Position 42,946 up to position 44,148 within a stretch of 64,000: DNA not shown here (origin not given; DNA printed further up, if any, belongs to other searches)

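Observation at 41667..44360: Low-GC inserted module: small ORF, SPASM-type rSAM and HemN-like rSAM, an uncharacterised RiPP-like or cofactor-maturation system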

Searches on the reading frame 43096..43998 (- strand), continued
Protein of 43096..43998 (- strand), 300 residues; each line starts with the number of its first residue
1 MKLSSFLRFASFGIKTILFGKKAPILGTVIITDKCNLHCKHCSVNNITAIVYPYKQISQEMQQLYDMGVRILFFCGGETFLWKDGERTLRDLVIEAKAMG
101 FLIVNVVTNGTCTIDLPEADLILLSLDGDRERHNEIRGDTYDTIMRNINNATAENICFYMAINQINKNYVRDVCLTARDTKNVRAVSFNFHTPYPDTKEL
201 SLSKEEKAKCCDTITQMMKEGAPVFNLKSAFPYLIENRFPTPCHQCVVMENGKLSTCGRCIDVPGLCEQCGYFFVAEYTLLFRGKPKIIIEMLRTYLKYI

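Call 11: find_encoding_contigs(protein=P0028, flank=8000, max_places=3)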
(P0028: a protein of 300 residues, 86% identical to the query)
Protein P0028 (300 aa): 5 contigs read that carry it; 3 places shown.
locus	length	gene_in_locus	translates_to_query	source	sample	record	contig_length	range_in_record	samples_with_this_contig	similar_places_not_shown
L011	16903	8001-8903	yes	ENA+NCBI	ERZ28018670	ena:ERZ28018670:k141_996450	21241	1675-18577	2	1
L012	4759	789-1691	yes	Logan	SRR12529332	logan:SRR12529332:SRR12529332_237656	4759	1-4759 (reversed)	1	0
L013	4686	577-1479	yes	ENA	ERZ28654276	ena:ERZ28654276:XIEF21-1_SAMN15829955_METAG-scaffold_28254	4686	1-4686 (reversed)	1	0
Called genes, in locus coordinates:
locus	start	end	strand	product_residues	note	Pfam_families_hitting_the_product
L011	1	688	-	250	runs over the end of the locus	PF00561:Abhydrolase_1 (weak)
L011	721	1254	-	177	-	-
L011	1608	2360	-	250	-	PF13349:DUF4097 (weak)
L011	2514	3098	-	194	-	PF13350:Y_phosphatase3, PF22785:Tc-R-P (faint)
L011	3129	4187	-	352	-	PF02275:CBAH, PF03417:AAT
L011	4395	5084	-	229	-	PF02525:Flavodoxin_2, PF03358:FMN_red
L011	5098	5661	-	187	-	PF00440:TetR_N (weak)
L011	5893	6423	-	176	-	PF00881:Nitroreductase, PF14512:TM1586_NiRdase (weak)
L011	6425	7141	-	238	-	PF01872:RibD_C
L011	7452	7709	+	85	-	-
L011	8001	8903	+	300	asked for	PF04055:Radical_SAM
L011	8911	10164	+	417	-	PF04055:Radical_SAM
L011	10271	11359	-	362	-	PF00144:Beta-lactamase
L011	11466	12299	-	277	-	PF01381:HTH_3, PF13560:HTH_31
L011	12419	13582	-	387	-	PF00933:Glyco_hydro_3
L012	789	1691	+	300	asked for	PF04055:Radical_SAM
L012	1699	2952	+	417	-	PF04055:Radical_SAM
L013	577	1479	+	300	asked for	PF04055:Radical_SAM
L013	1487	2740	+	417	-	PF04055:Radical_SAM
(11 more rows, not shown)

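Call 17: search_protein_families(library=padloc, proteins=[window:43096-43998:-], max_evalue=0.01)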
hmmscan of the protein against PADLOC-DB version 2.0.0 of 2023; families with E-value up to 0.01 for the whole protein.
window:43096-43998:- (300 aa): 2 families
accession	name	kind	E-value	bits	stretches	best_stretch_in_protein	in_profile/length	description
PDLC02904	pVip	-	3e-10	38.1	1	31-151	9-132/262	Viperins associated with kinases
PDLC02903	pVip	-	1.3e-09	35.9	1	30-141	5-115/257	Viperins not associated with kinases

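Call 18: search_solved_structures(query=window:43096-43998:-, max_evalue=0.01)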
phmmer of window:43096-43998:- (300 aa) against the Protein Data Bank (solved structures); distinct sequences matched with E-value up to 0.01: 6.
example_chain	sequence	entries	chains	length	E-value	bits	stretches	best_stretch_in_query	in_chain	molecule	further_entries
6efn_A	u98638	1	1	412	3.3e-05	26.3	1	23-174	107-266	Sporulation killing factor maturation protein SkfB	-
7tol_A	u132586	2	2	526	0.00027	23.3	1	21-112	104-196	glycerol dibiphytanyl glycerol tetraether - macrocyclic archaeol synthase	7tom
5vsl_A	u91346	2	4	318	0.0015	20.8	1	24-113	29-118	Radical S-adenosyl methionine domain-containing protein 2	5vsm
6q2p_A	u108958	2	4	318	0.0015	20.8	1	24-113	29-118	Radical S-adenosyl methionine domain-containing protein 2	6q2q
7n7h_A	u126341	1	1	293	0.0028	19.9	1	29-114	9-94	VIPERIN-LIKE ENZYME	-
9dfn_A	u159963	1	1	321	0.01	18.1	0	23-112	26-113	Radical SAM core domain-containing protein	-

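Call 33: search_protein_representatives(protein=window:43096-43998:-)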
Query: 300 residues. Proteins with E-value up to 0.001 (for the whole library): 2240; up to 1e-10: 384; up to 1e-30: 109. The best 150 are listed.
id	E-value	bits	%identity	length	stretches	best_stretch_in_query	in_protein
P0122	5.6e-105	367.0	76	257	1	61-261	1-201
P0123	1.7e-103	362.1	93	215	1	115-280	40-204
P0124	9.3e-103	359.7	79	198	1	31-226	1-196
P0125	9.3e-95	333.4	85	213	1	1-169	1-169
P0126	8.6e-88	310.6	80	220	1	134-300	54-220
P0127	3.6e-87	308.5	85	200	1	147-300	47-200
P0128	5.4e-87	307.9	55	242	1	61-298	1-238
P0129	9.3e-85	300.6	82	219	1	143-300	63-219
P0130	1.8e-84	299.7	45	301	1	1-299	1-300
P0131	4.4e-83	295.1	78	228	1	1-163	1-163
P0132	1.4e-82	293.5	65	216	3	1-154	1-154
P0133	1.0e-79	284.0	40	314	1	1-299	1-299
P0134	3.9e-79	282.2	76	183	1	5-164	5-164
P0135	5.3e-79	281.7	72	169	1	1-163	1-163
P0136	1.1e-78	280.7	44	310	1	18-300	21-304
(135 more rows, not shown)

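Call 39: find_related_loci(query=A3, collection=genome_contigs, flank=8000)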
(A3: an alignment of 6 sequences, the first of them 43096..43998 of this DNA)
Query A3 (300 aa) in genome_contigs; peptide patterns used: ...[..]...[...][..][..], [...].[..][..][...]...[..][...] (x = any residue, [..] = any of these).
599 stretches matched a pattern (row limit reached: there are more); 556 encode a relative of the query (tblastn E <= 1e-3); the best 80 are kept; 80 distinct loci.
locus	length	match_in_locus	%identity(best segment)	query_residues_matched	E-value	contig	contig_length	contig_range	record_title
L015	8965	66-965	91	1-300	0e+0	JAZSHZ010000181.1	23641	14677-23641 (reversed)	MAG: Eubacteriales bacterium isolate T1900044574_TS20190040.MAGScoT_cleanbin_000011 SGB_470_k141_47563, whole genome sho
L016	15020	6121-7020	91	1-300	0e+0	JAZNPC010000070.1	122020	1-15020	MAG: Kiritimatiellia bacterium isolate T1900044836_TS20190302.MAGScoT_cleanbin_000018 SGB_2922_k141_1054023, whole genom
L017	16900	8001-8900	91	1-300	0e+0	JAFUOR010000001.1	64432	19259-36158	MAG: Clostridia bacterium isolate RGIG4686 Roe_deer_Rectum-5__c1150, whole genome shotgun sequence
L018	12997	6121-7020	91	1-300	0e+0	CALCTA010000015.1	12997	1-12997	MAG TPA_asm: uncultured Clostridia bacterium isolate SRR6425794_bin.48_CONCOCT_v1.1_MAG genome assembly, contig: ERZ1767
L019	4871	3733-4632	91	1-300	0e+0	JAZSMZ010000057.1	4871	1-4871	MAG: Eubacteriales bacterium isolate T1900044552_TS20190018.MAGScoT_cleanbin_000025 SGB_253_k141_1096562, whole genome s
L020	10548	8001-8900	90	1-300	0e+0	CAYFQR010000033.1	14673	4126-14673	MAG TPA_asm: uncultured Oscillospiraceae bacterium isolate ERP107106_co1_264 genome assembly, contig: NODE_3963_length_1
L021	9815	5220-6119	90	1-300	0e+0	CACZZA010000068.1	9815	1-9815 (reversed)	MAG: uncultured Ruminococcus sp. isolate RUG13077 genome assembly, contig: RUG13077_asm_68, whole genome shotgun sequenc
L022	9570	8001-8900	90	1-300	0e+0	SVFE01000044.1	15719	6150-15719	MAG: Lachnospiraceae bacterium isolate SIG324 NODE_17128_length_15719_cov_2.873268, whole genome shotgun sequence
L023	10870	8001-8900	89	1-300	0e+0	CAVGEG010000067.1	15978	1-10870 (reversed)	Paratractidigestivibacter sp. isolate G02647-L1_cleanbin_000053 genome assembly, contig: Spades_G02647-L1_contig_2418, w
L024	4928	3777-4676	89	1-300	0e+0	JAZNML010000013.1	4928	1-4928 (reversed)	MAG: Ruminiclostridium sp. isolate T1900044663_TS20190129.MAGScoT_cleanbin_000007 SGB_1533_k141_1083173, whole genome sh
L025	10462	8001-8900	89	1-300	0e+0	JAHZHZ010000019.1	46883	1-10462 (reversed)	MAG: Clostridiales bacterium isolate HRGM_Genome_3373 HRGM_Genome_3373_19, whole genome shotgun sequence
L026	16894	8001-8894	89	1-298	0e+0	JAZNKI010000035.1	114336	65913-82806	MAG: Faecalimonas sp. isolate T1900044676_TS20190142.MAGScoT_cleanbin_000047 SGB_1633_k141_144046, whole genome shotgun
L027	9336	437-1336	88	1-300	0e+0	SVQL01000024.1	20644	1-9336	MAG: Oscillospiraceae bacterium isolate SIG616 NODE_13353_length_20644_cov_1.562850, whole genome shotgun sequence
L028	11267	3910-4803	89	1-298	0e+0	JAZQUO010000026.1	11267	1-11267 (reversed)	MAG: Oscillospiraceae bacterium isolate T1900045180_TC20190176.MAGScoT_cleanbin_000024 SGB_5231_k141_530362, whole genom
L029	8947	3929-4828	86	1-300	0e+0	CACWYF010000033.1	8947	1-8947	MAG: uncultured Clostridiales bacterium isolate RUG11020 genome assembly, contig: RUG11020_asm_33, whole genome shotgun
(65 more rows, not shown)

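Call 42: find_related_loci(query=window:43096-43998:-, collection=viral_contigs, flank=10000)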
Query window:43096-43998:- (300 aa) in viral_contigs; peptide patterns used: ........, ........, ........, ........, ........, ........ (x = any residue, [..] = any of these).
4 stretches matched a pattern; 1 encode a relative of the query (tblastn E <= 1e-3); 1 distinct loci.
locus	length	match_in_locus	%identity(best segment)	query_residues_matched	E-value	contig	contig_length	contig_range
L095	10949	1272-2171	82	1-300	8e-174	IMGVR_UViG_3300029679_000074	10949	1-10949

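Call 52: find_related_loci(query=A4, collection=metagenome_contigs, flank=8000)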
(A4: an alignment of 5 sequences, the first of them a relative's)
Query A4 (301 aa) in metagenome_contigs; peptide patterns used: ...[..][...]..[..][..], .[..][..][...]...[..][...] (x = any residue, [..] = any of these).
600 stretches matched a pattern (row limit reached: there are more); 465 encode a relative of the query (tblastn E <= 1e-3); the best 80 are kept; 80 distinct loci.
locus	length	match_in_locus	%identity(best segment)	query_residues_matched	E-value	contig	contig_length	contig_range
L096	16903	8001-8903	64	1-301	3e-130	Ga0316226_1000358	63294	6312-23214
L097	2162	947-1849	64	1-301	5e-137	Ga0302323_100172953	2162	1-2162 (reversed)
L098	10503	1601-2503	64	1-301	4e-128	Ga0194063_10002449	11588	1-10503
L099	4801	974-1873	55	1-301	4e-112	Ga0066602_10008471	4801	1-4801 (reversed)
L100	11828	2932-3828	46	1-300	4e-102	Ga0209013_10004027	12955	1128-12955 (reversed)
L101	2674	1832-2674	51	6-287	4e-104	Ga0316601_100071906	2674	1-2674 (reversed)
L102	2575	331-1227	46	1-300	5e-102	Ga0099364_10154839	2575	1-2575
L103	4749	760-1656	46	1-300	5e-98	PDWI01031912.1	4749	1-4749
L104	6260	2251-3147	46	1-300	1e-97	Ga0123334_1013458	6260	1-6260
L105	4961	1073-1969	46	1-300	2e-96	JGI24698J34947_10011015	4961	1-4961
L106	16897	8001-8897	47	1-300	6e-96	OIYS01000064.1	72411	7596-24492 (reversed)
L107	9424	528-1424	45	1-300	3e-95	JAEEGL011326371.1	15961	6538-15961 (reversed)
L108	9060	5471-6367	45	1-300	4e-95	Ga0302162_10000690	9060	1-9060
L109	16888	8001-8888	51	1-297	1e-94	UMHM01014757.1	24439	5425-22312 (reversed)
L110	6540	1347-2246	45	1-301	1e-94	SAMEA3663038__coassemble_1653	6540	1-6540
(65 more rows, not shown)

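Call 56: predict_structure(alignment_id=A2)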
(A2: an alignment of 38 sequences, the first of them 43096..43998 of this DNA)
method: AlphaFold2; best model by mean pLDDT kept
length: 300 residues; sequences in the alignment: 38
mean_pLDDT: 94.4   pTM: 0.91
mean pLDDT of the five models: 94.4, 93.8, 93.4, 93.2, 92.8
residues with pLDDT >= 90: 256; 70-90: 42; 50-70: 2; < 50: 0
segments of 3 or more residues with pLDDT < 50: none
pLDDT, mean of each block of 10 residues (from residue 1): 79 78 90 97 92 98 96 97 98 98 97 96 98 98 98 96 99 98 98 95 98 98 97 94 93 90 90 93 92 91
secondary structure, 60 per line:
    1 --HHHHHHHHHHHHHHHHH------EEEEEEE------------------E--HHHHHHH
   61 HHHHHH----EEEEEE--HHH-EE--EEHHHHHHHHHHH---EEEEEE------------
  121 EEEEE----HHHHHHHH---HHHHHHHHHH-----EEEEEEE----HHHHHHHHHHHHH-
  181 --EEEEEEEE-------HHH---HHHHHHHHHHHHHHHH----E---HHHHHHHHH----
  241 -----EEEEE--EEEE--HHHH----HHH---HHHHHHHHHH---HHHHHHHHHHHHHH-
elements in order: H3-19 E26-32 H54-66 E71-76 H89-99 E103-108 E121-125 H130-137 H141-150 E156-162 H167-179 E183-190 H204-219 H228-236 E246-250 E253-256 H259-262 H273-282 H286-299

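Call 58: search_protein_families(library=pfam, proteins=[L096:6491-7996:+, L096:5273-6004:+, L096:6056-6460:+, L098:1115-1582:+, L099:3151-3978:+, L100:2245-2856:+, L100:5206-5961:+, L109:10179-11279:+, L109:6464-7948:+, L096:8998-10206:+], max_evalue=0.001)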
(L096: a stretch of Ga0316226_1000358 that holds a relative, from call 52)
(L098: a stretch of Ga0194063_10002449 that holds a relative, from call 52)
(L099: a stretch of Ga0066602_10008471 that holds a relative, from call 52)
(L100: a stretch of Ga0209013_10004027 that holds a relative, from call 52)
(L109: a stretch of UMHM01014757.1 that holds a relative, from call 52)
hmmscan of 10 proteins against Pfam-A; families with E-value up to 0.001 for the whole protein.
L096:6491-7996:+ (501 aa): 1 family
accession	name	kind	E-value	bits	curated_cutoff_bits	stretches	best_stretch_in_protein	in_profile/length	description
PF07335.16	Glyco_hydro_75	-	2.3e-10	41.4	27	1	196-388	1-146/165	Fungal chitosanase of glycosyl hydrolase group 75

L096:5273-6004:+ (243 aa): 6 families
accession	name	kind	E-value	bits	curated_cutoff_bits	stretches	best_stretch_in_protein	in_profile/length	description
PF12146.15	Hydrolase_4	-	9.1e-13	48.5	27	1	26-134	2-109/239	Serine aminopeptidase, S33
PF02129.25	Peptidase_S15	-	4.4e-11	43.4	23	1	48-153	46-144/262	X-Pro dipeptidyl-peptidase (S15 family)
PF00561.26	Abhydrolase_1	-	3e-08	34.1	25.8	1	30-141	2-109/245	alpha/beta hydrolase fold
PF20408.4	Abhydrolase_11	-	1.2e-07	32.1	27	1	28-130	2-103/193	Alpha/beta hydrolase domain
PF12697.13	Abhydrolase_6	-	9.9e-07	30.1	26.3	1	31-144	1-94/217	Alpha/beta hydrolase family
PF02273.21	Acyl_transf_2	-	0.00093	19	20.3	0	29-120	31-119/294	Acyl transferase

L096:6056-6460:+ (134 aa): 1 family
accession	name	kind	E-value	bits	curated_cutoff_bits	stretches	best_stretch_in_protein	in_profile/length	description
PF03647.18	Tmemb_14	-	1.3e-15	58.3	24.8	1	28-122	3-90/92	Transmembrane proteins 14C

L098:1115-1582:+ (155 aa): 1 family
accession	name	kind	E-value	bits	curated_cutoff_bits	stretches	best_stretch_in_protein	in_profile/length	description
PF01252.23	Peptidase_A8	-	6.5e-34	117.6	25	1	13-147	4-139/142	Signal peptidase (SPase) II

L099:3151-3978:+ (275 aa): 1 family
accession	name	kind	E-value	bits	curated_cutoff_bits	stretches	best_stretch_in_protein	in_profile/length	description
PF01928.26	CYTH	-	1.2e-08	35.5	23.2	1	133-244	54-166/179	CYTH domain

L100:2245-2856:+ (203 aa): 1 family
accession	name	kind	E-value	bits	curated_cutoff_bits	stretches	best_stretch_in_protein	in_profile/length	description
PF01810.24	LysE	-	2.1e-23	83.3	25.6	1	14-196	3-191/193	LysE type translocator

L100:5206-5961:+ (251 aa): 1 family
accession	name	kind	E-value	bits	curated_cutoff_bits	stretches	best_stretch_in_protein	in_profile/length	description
PF01261.30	AP_endonuc_2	-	4.1e-38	131.9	31.1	1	21-248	2-248/249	Xylose isomerase-like TIM barrel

L109:10179-11279:+ (366 aa): 0 families

L109:6464-7948:+ (494 aa): 0 families

L096:8998-10206:+ (402 aa): 1 family
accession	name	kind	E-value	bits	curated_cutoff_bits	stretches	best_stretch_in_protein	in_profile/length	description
PF04055.27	Radical_SAM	-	7.1e-14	52.8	29.5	1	25-187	2-160/166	Radical SAM superfamily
